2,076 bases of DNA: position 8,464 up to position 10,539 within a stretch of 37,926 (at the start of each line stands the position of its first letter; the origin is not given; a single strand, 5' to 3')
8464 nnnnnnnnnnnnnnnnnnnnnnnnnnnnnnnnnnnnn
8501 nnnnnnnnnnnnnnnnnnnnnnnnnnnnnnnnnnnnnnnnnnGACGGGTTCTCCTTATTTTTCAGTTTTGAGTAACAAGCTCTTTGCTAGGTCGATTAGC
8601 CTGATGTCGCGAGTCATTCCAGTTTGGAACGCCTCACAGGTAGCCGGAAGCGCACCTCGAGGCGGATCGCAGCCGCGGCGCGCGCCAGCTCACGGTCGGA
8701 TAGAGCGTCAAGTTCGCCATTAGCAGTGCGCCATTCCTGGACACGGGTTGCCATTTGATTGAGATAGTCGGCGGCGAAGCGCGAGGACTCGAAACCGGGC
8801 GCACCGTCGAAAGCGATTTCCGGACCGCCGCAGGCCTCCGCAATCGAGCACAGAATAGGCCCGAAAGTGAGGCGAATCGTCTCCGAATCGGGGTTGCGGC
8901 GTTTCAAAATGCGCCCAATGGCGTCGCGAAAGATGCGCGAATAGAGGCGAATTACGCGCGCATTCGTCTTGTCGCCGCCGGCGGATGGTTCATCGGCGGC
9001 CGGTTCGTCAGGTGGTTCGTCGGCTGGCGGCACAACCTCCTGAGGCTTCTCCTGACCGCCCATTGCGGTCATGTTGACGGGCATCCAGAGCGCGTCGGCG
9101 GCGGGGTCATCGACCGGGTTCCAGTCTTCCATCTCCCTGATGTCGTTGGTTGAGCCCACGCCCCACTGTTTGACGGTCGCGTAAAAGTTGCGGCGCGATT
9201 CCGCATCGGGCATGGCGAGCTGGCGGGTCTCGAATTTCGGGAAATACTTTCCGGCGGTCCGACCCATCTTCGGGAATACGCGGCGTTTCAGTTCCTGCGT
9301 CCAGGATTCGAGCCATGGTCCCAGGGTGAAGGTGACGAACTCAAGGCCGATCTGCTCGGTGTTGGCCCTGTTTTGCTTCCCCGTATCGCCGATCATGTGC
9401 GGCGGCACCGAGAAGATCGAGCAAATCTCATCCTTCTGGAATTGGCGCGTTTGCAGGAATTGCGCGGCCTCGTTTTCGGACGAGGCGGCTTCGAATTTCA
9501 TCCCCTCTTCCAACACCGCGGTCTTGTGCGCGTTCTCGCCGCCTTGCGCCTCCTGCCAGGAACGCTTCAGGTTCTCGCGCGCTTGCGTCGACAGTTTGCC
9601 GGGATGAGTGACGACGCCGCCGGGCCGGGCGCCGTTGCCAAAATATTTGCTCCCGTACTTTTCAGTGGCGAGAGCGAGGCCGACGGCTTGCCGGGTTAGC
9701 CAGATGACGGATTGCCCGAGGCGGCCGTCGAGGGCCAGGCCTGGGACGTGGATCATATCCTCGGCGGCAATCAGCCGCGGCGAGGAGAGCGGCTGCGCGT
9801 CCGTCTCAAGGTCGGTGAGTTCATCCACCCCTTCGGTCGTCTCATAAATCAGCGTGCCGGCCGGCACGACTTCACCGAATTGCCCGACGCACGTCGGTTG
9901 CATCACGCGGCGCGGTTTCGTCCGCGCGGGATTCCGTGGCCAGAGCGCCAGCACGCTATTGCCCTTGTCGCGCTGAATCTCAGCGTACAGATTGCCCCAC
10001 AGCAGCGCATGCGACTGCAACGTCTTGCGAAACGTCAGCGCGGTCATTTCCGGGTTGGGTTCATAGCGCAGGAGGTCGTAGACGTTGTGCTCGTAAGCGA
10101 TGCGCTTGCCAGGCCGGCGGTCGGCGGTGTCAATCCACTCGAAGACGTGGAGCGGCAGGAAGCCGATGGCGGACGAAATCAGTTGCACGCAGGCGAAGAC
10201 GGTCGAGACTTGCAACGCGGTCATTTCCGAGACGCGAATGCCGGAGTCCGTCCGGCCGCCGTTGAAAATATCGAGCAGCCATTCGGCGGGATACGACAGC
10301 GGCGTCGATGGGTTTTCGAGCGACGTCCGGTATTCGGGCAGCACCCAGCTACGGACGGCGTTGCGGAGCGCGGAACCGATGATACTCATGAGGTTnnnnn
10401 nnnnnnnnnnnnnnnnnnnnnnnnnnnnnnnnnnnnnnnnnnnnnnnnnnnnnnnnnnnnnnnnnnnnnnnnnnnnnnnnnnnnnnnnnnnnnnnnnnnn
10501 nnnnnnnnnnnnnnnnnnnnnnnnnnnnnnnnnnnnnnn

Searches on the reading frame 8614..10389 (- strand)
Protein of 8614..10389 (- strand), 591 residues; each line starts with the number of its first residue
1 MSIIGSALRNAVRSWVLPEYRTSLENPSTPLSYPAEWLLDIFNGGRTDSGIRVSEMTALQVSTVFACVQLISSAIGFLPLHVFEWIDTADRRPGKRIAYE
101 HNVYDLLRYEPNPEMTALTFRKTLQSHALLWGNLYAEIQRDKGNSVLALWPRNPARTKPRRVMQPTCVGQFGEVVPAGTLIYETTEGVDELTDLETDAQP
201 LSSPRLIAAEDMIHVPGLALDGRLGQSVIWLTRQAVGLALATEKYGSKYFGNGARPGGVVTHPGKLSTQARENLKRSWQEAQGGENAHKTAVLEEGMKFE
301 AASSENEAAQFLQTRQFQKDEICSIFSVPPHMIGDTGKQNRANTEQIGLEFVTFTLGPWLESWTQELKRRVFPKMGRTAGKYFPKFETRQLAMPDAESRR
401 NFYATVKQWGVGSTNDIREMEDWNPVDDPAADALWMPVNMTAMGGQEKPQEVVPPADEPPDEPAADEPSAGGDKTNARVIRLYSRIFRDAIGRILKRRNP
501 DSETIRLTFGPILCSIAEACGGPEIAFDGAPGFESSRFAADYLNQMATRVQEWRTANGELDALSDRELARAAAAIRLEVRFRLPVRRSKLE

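Call 4: search_protein_families(library=pfam, proteins=[window:8614-10389:-], max_evalue=0.1)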
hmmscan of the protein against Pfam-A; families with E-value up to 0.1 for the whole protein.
window:8614-10389:- (591 aa): 1 family
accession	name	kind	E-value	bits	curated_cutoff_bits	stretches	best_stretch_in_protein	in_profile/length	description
PF04860.17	Phage_portal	-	3.2e-97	326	39.1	1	62-422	1-321/321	Phage portal protein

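Call 5: search_protein_families(library=phrogs, proteins=[window:8614-10389:-], max_evalue=0.1)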
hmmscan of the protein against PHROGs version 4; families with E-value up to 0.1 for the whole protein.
window:8614-10389:- (591 aa): 7 families
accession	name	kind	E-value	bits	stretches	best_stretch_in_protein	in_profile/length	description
phrog_12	-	head and packaging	4.7e-107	360.6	1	39-466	71-465/646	portal protein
phrog_2662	-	head and packaging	1.2e-62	213.5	1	51-464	52-441/717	portal protein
phrog_5929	-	head and packaging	6.7e-59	200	1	241-446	3-205/228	portal protein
phrog_11323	-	unknown function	2.4e-22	80.4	1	332-443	1-109/130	-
phrog_2271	-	head and packaging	1.5e-15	57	1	246-363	211-328/859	portal protein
phrog_21454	-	unknown function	4.5e-08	33.6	1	259-358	1-100/320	-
phrog_4891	-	unknown function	0.00014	23.4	1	401-444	2-46/71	-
